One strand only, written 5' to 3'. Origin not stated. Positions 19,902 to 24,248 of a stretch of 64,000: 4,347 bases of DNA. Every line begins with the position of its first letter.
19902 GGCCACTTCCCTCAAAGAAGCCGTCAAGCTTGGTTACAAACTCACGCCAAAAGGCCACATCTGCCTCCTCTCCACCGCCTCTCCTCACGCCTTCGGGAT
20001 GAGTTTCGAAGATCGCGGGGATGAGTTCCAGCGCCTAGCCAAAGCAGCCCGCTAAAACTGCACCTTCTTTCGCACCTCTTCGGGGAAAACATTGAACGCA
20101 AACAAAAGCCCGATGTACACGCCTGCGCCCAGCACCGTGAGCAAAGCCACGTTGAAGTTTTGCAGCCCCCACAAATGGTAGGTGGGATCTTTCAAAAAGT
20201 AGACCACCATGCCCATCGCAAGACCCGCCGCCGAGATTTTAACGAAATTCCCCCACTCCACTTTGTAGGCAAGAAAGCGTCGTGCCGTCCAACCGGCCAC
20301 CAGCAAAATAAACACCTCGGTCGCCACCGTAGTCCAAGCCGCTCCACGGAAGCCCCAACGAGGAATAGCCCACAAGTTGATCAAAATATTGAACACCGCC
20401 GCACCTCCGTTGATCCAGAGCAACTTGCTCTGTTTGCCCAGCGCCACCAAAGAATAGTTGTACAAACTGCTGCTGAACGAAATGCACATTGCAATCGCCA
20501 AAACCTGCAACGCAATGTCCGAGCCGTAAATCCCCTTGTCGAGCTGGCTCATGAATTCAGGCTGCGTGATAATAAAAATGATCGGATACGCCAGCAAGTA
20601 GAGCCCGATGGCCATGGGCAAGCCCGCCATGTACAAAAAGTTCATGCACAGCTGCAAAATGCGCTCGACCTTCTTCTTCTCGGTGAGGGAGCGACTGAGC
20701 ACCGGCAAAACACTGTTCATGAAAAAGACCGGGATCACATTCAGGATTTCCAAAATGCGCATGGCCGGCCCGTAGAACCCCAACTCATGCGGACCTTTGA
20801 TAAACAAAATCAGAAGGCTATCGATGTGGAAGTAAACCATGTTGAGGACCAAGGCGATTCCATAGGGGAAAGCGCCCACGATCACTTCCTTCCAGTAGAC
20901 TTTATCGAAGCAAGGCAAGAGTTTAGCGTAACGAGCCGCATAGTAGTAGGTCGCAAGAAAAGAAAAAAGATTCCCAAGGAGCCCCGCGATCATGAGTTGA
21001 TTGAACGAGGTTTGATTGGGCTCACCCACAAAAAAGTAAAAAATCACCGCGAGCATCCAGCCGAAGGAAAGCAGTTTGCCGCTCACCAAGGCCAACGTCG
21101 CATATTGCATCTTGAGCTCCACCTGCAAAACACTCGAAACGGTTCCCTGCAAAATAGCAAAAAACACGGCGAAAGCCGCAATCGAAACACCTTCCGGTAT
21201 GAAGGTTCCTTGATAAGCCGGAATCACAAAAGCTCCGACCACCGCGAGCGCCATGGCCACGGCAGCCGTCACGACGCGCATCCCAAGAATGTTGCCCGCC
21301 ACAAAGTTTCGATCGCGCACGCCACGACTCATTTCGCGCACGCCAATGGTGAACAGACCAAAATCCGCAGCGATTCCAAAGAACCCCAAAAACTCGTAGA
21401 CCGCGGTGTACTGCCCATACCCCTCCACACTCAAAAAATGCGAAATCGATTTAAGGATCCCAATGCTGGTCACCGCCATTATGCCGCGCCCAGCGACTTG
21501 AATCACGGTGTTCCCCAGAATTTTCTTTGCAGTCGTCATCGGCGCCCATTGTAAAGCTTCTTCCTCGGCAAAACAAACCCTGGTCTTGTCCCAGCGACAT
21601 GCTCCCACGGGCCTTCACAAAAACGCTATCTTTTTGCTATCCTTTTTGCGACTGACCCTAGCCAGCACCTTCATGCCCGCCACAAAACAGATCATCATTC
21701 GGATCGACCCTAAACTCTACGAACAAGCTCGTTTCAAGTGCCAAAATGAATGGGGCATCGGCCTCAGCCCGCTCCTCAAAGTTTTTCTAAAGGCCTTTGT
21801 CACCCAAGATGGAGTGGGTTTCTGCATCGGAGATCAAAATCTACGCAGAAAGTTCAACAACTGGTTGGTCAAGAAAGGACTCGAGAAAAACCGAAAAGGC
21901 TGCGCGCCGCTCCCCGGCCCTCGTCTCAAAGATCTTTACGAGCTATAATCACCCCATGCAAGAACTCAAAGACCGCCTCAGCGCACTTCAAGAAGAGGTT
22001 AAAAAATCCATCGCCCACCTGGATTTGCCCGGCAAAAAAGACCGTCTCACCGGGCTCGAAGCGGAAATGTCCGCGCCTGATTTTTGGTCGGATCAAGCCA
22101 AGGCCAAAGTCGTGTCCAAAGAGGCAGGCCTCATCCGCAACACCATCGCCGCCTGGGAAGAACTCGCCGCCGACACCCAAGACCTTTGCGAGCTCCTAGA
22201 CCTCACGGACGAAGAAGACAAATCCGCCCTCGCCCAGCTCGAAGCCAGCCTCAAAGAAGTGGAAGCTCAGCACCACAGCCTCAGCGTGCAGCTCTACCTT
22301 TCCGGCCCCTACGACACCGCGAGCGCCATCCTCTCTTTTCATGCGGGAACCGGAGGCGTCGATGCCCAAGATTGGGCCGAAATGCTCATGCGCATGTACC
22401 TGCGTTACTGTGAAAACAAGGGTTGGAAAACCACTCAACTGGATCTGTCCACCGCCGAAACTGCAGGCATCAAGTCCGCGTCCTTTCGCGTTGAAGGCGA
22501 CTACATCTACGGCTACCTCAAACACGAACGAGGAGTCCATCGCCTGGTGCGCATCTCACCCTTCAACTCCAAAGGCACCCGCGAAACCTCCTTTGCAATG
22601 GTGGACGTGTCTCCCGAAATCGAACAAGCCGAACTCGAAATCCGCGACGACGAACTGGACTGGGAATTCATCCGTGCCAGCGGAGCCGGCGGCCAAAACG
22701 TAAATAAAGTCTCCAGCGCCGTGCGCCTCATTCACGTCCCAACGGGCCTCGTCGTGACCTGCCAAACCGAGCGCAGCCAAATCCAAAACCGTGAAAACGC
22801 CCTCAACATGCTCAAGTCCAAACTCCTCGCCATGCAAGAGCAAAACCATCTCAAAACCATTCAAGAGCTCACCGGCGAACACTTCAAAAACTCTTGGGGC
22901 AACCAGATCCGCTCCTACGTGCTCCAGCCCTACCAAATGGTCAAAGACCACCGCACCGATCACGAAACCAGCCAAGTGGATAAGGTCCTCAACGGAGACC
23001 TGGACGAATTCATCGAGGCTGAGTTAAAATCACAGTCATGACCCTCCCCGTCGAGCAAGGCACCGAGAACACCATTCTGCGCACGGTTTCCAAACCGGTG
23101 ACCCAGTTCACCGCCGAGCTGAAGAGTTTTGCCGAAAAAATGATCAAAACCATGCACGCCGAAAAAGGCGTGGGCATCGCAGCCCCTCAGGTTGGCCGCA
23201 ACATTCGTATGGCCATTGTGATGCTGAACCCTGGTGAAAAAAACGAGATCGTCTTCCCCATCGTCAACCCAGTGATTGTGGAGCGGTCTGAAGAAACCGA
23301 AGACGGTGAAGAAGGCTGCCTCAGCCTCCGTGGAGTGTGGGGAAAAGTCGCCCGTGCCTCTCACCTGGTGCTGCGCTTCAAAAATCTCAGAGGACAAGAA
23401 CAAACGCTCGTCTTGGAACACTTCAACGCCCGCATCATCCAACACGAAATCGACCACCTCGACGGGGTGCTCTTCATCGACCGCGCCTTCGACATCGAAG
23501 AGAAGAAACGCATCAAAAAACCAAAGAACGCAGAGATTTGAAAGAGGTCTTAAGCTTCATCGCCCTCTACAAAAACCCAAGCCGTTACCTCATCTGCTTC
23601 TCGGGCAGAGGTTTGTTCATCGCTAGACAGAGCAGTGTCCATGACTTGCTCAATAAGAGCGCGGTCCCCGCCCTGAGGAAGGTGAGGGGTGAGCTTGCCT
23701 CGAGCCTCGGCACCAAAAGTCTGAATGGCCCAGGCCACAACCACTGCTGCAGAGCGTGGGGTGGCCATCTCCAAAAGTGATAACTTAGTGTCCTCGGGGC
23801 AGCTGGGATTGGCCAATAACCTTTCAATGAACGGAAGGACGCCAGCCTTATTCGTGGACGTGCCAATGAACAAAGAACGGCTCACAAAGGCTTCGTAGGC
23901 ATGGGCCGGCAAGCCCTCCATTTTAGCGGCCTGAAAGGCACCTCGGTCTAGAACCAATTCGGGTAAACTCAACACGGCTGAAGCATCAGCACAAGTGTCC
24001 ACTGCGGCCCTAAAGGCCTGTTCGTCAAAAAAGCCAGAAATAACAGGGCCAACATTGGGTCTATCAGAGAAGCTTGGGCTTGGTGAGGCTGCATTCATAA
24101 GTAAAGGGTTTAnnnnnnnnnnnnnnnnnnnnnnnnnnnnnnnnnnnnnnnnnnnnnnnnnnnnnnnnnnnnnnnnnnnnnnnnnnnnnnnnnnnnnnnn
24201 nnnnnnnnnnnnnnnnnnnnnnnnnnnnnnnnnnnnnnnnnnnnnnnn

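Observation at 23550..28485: Orphan three-gene cassette with polymorphic-toxin-like architecture but no known delivery domain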

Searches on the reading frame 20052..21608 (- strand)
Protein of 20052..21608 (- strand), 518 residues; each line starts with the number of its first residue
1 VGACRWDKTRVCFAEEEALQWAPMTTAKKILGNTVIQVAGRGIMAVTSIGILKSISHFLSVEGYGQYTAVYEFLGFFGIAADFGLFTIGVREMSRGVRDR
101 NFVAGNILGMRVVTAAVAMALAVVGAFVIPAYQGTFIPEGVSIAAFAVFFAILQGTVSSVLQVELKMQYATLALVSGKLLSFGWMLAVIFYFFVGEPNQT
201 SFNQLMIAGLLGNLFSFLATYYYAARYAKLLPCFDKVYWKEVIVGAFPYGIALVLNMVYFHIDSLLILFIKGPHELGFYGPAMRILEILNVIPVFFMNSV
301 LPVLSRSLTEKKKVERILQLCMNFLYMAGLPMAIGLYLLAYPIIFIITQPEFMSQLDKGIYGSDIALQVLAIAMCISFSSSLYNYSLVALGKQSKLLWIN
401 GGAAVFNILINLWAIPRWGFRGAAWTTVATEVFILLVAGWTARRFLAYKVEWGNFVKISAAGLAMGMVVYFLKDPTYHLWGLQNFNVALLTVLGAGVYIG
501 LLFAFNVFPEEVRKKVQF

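Call 14: search_protein_families(library=pfam, proteins=[window:20052-21608:-], max_evalue=0.001)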
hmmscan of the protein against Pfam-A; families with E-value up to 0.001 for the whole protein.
window:20052-21608:- (518 aa): 1 family
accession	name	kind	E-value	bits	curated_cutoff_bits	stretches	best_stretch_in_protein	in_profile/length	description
PF01943.22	Polysacc_synt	-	3.9e-14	53.2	28.2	1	28-306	3-272/274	Polysaccharide biosynthesis protein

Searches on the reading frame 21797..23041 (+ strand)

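Call 14: search_protein_families(library=pfam, proteins=[window:21797-23041:+], max_evalue=0.001)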
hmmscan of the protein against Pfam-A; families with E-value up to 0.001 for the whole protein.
window:21797-23041:+ (414 aa): 2 families
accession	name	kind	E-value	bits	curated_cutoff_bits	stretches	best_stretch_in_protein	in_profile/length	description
PF03462.23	PCRF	-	5.7e-55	186.6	24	1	81-269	2-194/194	PCRF domain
PF00472.26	RF-1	-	1.7e-39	134.8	35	1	277-386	2-116/116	RF-1 domain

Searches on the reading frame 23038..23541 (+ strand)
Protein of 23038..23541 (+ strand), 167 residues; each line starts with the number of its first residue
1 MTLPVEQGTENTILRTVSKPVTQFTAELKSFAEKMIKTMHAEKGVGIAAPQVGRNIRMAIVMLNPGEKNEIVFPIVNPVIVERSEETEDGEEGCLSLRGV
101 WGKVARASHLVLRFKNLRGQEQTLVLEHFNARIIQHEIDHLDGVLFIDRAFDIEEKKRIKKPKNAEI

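Call 14: search_protein_families(library=pfam, proteins=[window:23038-23541:+], max_evalue=0.001)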
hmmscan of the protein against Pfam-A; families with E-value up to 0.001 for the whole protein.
window:23038-23541:+ (167 aa): 1 family
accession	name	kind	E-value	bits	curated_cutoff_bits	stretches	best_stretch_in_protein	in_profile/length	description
PF01327.26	Pep_deformylase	-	2.2e-46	157.7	22.8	1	11-152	9-152/156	Polypeptide deformylase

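Call 88: find_encoding_contigs(protein=window:23038-23541:+, flank=10000, max_places=10)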
Protein window:23038-23541:+ (167 aa): 2 contigs read that carry it; 1 place shown.
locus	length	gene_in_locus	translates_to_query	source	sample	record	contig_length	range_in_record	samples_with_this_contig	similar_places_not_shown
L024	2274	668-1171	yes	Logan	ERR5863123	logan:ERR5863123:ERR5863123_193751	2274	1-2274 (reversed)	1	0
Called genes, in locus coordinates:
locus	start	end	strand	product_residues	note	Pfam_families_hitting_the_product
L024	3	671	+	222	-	?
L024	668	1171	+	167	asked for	PF01327:Pep_deformylase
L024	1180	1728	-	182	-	-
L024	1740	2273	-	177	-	?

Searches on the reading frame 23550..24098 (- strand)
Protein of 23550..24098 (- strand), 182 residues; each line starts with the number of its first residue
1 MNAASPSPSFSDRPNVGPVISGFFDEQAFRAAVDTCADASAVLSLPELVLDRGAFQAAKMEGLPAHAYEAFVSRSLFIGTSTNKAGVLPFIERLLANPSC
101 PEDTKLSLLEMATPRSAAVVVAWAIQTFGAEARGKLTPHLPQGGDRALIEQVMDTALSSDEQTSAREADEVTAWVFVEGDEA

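Call 3: search_protein_families(library=pfam, proteins=[window:23550-24098:-], max_evalue=1)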
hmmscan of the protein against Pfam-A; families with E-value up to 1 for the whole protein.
window:23550-24098:- (182 aa): 0 families

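Call 4: search_protein_families(library=ncbifam, proteins=[window:23550-24098:-], max_evalue=1)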
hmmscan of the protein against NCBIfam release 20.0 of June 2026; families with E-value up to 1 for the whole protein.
window:23550-24098:- (182 aa): 0 families

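Call 5: search_protein_families(library=padloc, proteins=[window:23550-24098:-], max_evalue=1)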
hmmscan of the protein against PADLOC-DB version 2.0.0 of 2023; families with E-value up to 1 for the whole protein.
window:23550-24098:- (182 aa): 0 families

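Call 83: predict_structure(protein=window:23550-24098:-)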
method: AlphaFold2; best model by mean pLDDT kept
length: 182 residues; sequences in the alignment: 1
mean_pLDDT: 49.3   pTM: 0.39
mean pLDDT of the five models: 49.3, 47.3, 46.3, 46.2, 44.8
residues with pLDDT >= 90: 0; 70-90: 2; 50-70: 83; < 50: 97
segments of 3 or more residues with pLDDT < 50: 1-23, 39-86, 159-182
pLDDT, mean of each block of 10 residues (from residue 1): 35 38 51 54 41 46 46 41 46 60 59 56 57 59 60 60 44 37 30
secondary structure, 60 per line:
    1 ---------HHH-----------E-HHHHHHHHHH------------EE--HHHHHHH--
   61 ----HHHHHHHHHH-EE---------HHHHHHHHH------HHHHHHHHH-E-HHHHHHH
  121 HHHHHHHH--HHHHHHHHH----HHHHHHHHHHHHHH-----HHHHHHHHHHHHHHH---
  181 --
elements in order: H26-35 H52-58 H65-74 H87-95 H102-110 H114-128 H131-139 H144-157 H163-177

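Call 87: search_protein_families(library=phrogs, proteins=[window:23550-24098:-], max_evalue=0.1)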
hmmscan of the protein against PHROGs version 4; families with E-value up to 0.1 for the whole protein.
window:23550-24098:- (182 aa): 1 family
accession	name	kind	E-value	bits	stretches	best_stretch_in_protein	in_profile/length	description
phrog_28971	-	unknown function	0.072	13.7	0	57-91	99-133/177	-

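Call 112: search_solved_structures(query=window:23550-24098:-, max_evalue=10)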
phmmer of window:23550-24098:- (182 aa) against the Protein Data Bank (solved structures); distinct sequences matched with E-value up to 10: 0.
